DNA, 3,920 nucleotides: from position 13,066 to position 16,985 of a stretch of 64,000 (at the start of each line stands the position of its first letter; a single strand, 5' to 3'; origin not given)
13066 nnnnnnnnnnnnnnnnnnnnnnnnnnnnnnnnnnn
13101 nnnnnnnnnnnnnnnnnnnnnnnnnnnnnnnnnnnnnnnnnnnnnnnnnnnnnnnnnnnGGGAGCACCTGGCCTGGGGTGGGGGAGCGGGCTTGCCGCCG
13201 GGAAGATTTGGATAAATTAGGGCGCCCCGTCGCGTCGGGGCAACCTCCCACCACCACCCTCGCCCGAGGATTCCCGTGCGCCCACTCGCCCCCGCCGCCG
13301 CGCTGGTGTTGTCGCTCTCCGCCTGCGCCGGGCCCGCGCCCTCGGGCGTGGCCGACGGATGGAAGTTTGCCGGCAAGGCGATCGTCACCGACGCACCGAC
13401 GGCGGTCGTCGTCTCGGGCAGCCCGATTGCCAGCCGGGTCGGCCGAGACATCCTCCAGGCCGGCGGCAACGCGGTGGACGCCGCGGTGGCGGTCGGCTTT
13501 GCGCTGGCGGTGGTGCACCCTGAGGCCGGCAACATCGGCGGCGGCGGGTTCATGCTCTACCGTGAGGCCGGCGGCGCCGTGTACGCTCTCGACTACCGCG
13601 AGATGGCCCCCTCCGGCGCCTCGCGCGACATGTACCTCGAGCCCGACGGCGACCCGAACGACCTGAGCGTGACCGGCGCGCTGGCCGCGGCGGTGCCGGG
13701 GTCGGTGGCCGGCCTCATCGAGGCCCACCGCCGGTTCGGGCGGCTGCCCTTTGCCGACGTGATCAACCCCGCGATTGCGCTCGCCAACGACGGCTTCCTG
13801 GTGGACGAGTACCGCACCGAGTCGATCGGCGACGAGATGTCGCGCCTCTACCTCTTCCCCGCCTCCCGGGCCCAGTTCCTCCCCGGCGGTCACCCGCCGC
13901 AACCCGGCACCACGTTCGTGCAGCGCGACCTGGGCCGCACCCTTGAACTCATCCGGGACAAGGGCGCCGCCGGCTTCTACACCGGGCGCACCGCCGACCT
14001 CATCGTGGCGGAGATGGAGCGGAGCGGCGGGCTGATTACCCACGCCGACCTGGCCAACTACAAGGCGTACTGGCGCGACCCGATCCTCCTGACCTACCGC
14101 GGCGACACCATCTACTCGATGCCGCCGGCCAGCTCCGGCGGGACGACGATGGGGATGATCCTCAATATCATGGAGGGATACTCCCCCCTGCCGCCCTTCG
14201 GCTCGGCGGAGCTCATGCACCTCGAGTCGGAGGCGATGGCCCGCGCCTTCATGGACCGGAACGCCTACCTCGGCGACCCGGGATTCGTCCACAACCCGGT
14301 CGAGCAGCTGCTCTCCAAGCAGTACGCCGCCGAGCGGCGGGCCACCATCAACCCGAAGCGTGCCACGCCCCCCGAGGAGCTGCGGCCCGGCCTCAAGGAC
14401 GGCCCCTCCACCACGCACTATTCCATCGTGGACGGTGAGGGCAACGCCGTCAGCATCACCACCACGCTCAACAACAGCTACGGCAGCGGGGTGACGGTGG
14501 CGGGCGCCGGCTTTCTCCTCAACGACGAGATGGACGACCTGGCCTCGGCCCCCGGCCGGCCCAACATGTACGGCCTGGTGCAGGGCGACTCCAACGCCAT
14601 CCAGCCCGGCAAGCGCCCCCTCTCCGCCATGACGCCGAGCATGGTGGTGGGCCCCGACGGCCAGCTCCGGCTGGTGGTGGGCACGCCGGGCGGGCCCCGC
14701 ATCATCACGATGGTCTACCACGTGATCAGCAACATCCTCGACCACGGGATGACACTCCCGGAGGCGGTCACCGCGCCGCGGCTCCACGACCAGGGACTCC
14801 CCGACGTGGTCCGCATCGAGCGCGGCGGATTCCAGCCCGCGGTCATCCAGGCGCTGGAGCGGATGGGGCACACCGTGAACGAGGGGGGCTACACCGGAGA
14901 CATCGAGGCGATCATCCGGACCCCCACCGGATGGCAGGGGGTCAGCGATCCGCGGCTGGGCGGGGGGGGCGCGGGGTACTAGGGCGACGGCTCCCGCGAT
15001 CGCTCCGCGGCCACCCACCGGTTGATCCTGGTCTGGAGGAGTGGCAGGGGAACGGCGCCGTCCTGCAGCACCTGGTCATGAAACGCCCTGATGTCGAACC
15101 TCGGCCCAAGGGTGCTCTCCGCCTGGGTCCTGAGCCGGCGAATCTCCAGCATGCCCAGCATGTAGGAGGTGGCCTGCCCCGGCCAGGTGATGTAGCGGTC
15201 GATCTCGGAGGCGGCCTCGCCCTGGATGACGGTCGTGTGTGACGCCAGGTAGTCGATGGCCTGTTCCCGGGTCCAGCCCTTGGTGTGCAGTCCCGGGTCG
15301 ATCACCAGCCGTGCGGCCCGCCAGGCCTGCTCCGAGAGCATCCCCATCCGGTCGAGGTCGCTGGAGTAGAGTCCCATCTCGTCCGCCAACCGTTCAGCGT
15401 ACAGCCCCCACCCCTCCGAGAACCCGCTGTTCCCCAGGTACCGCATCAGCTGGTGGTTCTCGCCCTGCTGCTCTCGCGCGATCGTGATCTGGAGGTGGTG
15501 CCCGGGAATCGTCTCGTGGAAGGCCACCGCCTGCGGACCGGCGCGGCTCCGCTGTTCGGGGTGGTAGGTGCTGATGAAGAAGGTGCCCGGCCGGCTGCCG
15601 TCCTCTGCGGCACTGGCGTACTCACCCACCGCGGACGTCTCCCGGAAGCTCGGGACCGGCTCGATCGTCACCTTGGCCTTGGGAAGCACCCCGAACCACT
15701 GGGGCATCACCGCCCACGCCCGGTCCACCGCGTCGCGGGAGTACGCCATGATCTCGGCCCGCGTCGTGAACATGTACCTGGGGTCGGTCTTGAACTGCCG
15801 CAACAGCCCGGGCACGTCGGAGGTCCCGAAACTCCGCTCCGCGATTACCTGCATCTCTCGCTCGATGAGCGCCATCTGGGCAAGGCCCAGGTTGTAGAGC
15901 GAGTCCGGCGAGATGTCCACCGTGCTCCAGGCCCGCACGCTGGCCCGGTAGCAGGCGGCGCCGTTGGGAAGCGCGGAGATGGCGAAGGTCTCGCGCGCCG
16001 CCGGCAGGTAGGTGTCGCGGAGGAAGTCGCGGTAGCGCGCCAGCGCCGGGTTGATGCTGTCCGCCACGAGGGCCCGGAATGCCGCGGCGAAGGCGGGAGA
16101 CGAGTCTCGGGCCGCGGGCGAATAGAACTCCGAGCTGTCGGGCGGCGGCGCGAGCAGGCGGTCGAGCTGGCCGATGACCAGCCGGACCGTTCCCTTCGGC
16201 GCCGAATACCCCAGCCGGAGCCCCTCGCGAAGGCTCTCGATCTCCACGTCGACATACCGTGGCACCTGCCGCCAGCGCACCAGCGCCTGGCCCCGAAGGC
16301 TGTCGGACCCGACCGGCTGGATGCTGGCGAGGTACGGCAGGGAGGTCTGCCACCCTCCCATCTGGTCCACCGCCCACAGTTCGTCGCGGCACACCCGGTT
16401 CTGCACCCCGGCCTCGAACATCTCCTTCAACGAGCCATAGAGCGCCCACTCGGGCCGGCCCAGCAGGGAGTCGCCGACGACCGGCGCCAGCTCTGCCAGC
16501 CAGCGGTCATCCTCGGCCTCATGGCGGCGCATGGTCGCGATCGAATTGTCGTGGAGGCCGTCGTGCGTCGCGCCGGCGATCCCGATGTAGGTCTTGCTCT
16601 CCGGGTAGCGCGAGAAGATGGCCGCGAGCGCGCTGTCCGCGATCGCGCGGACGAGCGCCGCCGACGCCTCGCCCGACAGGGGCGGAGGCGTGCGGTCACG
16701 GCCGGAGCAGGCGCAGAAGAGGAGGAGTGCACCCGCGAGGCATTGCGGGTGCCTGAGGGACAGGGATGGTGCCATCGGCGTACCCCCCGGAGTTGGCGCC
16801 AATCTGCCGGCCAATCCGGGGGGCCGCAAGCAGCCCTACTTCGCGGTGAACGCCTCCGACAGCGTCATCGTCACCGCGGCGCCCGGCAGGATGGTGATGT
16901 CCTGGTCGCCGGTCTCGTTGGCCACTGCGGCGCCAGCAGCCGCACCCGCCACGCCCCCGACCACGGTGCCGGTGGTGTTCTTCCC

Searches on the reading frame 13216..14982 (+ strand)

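Call 52: search_protein_families(library=pfam, proteins=[window:13216-14982:+], max_evalue=0.0001)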
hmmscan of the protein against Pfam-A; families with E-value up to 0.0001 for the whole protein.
window:13216-14982:+ (588 aa): 1 family
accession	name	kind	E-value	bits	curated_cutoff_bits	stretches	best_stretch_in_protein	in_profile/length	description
PF01019.26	G_glu_transpept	-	5.6e-168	560.4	27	1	77-580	1-509/512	Gamma-glutamyltranspeptidase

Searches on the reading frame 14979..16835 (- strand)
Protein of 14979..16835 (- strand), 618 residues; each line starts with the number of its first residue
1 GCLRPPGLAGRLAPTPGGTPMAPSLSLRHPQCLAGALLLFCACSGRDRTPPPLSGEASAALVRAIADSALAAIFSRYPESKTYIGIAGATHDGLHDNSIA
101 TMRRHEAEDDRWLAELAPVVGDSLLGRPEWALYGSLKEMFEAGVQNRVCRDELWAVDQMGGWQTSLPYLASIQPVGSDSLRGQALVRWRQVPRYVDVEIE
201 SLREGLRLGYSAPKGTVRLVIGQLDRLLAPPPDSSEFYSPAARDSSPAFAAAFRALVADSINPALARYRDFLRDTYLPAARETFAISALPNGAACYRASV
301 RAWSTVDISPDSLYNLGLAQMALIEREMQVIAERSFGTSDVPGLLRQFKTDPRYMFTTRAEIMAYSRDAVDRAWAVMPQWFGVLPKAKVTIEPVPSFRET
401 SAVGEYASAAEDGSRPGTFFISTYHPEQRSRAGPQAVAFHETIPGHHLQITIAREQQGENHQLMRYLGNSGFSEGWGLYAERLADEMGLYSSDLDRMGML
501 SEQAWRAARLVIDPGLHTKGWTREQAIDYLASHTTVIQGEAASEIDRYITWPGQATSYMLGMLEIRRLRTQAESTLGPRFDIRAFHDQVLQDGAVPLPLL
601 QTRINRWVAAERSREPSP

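Call 52: search_protein_families(library=pfam, proteins=[window:14979-16835:-], max_evalue=0.0001)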
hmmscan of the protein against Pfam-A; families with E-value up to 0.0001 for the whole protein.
window:14979-16835:- (618 aa): 1 family
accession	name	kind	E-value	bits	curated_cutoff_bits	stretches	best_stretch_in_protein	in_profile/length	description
PF05960.17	DUF885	-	3.8e-150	502.4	32.4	1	78-604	1-532/532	Bacterial protein of unknown function (DUF885)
